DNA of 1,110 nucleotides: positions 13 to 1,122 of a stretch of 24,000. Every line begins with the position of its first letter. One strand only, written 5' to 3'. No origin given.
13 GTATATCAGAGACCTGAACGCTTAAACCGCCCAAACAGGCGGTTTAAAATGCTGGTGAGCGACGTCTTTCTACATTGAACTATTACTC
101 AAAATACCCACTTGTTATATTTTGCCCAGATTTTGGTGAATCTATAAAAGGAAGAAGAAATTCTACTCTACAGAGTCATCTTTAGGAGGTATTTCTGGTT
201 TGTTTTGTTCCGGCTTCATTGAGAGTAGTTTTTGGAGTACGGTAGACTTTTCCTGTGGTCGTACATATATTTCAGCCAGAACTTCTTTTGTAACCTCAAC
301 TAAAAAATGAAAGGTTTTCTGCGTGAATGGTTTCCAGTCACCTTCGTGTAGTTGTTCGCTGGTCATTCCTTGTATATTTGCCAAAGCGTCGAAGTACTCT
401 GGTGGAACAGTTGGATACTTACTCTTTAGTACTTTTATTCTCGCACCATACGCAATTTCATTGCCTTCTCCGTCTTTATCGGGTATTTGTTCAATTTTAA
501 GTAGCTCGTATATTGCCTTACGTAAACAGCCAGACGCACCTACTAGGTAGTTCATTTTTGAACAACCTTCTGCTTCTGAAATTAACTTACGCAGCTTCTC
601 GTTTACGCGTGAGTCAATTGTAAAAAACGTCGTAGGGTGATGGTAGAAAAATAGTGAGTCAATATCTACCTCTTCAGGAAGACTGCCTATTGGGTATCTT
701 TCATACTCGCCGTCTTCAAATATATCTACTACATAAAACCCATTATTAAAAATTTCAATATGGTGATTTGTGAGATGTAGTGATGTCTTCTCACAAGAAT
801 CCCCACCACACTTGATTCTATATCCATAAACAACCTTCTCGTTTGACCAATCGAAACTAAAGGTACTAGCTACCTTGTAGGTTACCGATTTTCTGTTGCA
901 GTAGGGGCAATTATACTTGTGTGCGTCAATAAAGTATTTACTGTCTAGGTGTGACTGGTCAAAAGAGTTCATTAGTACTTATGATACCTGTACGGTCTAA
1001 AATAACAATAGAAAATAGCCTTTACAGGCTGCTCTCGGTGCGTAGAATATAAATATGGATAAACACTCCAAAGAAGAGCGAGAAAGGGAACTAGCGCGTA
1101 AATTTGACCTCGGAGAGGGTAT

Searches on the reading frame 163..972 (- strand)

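Call 4: search_protein_families(library=pfam, proteins=[window:163-972:-], max_evalue=1)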
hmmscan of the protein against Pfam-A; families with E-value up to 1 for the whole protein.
window:163-972:- (269 aa): 1 family
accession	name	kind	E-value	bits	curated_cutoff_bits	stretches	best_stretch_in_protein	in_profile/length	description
PF02833.19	DHHA2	-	0.15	12.9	27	1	194-257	4-64/126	DHHA2 domain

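Call 5: search_protein_families(library=padloc, proteins=[window:163-972:-], max_evalue=1)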
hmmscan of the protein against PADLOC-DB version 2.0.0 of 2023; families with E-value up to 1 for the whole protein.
window:163-972:- (269 aa): 0 families

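Call 8: search_protein_families(library=ncbifam, proteins=[window:163-972:-], max_evalue=0.1)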
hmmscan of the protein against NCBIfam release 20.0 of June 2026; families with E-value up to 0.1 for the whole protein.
window:163-972:- (269 aa): 0 families

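Call 93: search_protein_families(library=phrogs, proteins=[window:163-972:-], max_evalue=0.001)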
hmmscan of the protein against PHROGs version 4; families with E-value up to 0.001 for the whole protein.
window:163-972:- (269 aa): 1 family
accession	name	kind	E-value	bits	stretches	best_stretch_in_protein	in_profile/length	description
phrog_1305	-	DNA, RNA and nucleotide metabolism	3.8e-05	24.2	1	18-250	15-220/226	DNA binding protein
